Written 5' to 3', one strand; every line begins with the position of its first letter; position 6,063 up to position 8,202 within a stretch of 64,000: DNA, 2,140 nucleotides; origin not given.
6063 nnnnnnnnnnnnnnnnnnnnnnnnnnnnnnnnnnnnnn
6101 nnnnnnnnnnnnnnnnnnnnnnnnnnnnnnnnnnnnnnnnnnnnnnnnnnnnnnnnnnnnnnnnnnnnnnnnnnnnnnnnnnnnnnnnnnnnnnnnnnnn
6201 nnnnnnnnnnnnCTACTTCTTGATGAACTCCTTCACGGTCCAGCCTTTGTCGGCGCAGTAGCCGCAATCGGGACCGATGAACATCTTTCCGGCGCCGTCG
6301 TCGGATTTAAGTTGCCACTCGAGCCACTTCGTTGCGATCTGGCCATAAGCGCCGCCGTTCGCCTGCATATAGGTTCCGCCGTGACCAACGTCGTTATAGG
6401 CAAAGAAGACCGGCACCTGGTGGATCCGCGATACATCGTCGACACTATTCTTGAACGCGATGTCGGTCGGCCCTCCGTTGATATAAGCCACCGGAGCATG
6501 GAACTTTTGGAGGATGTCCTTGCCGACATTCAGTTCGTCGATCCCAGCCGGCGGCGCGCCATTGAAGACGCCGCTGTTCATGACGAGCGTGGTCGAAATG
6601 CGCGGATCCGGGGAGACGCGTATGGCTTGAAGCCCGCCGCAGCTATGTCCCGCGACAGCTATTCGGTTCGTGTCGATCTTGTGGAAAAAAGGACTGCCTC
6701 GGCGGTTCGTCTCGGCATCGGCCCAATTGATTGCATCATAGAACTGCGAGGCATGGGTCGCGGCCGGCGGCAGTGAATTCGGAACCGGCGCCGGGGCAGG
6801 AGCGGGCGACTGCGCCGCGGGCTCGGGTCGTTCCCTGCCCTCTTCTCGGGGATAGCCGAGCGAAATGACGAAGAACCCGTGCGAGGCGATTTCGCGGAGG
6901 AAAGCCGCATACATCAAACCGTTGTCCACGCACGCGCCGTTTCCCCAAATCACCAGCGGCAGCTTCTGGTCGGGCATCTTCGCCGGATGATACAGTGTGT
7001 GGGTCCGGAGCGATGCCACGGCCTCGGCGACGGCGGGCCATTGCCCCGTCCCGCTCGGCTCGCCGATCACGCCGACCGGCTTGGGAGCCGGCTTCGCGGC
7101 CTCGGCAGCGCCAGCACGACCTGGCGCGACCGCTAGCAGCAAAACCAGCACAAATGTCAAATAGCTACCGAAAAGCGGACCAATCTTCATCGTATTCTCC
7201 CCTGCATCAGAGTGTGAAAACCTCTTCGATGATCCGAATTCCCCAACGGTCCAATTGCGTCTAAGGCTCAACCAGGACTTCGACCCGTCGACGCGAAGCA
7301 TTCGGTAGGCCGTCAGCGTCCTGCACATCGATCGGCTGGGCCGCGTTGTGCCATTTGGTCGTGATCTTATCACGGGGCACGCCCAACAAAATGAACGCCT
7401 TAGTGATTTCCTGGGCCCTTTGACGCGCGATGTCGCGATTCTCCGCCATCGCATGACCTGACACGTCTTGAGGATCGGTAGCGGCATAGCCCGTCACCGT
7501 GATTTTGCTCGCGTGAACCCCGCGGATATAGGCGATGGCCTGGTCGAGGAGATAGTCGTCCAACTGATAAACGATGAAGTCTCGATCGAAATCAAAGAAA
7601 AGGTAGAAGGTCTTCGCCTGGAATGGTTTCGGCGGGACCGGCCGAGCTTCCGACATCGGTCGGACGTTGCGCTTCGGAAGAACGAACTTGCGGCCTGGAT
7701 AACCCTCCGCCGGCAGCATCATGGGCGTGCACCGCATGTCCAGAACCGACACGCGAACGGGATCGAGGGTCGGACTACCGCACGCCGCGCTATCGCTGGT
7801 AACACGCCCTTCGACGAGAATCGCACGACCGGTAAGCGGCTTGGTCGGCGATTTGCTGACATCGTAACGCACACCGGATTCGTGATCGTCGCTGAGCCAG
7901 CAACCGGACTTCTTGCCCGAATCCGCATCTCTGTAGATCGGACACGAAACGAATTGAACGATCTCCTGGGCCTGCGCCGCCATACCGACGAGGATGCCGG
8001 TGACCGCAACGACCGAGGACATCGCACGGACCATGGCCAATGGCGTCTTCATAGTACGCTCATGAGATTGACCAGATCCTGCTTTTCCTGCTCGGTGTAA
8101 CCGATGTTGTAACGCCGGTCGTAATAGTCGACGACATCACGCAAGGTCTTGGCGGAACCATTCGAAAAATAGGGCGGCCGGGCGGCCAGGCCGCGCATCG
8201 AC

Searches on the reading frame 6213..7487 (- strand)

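Call 86: search_protein_families(library=pfam, proteins=[window:6213-7487:-], max_evalue=0.001)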
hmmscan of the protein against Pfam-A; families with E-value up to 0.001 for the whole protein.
window:6213-7487:- (424 aa): 2 families
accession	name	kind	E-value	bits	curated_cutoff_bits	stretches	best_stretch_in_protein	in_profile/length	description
PF12740.14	PETase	-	1.2e-05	25.3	28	1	244-292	98-143/263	PET hydrolase-like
PF03403.19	PAF-AH_p_II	-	3.1e-05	23.2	20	0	156-209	80-132/372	Platelet-activating factor acetylhydrolase, isoform II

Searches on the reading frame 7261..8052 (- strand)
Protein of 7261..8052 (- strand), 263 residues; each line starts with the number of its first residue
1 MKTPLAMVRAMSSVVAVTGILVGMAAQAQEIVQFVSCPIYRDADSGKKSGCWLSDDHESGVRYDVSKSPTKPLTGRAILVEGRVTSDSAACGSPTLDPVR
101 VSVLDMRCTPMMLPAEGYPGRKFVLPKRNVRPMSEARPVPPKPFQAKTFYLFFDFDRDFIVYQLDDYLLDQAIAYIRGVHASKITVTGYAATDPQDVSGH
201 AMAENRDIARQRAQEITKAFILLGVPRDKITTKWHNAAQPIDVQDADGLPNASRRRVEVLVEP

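Call 86: search_protein_families(library=pfam, proteins=[window:7261-8052:-], max_evalue=0.001)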
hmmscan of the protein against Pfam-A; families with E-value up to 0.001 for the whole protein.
window:7261-8052:- (263 aa): 1 family
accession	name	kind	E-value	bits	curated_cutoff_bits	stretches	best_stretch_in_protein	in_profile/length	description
PF00691.25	OmpA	-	3e-08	34.3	27.2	1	168-246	16-90/98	OmpA family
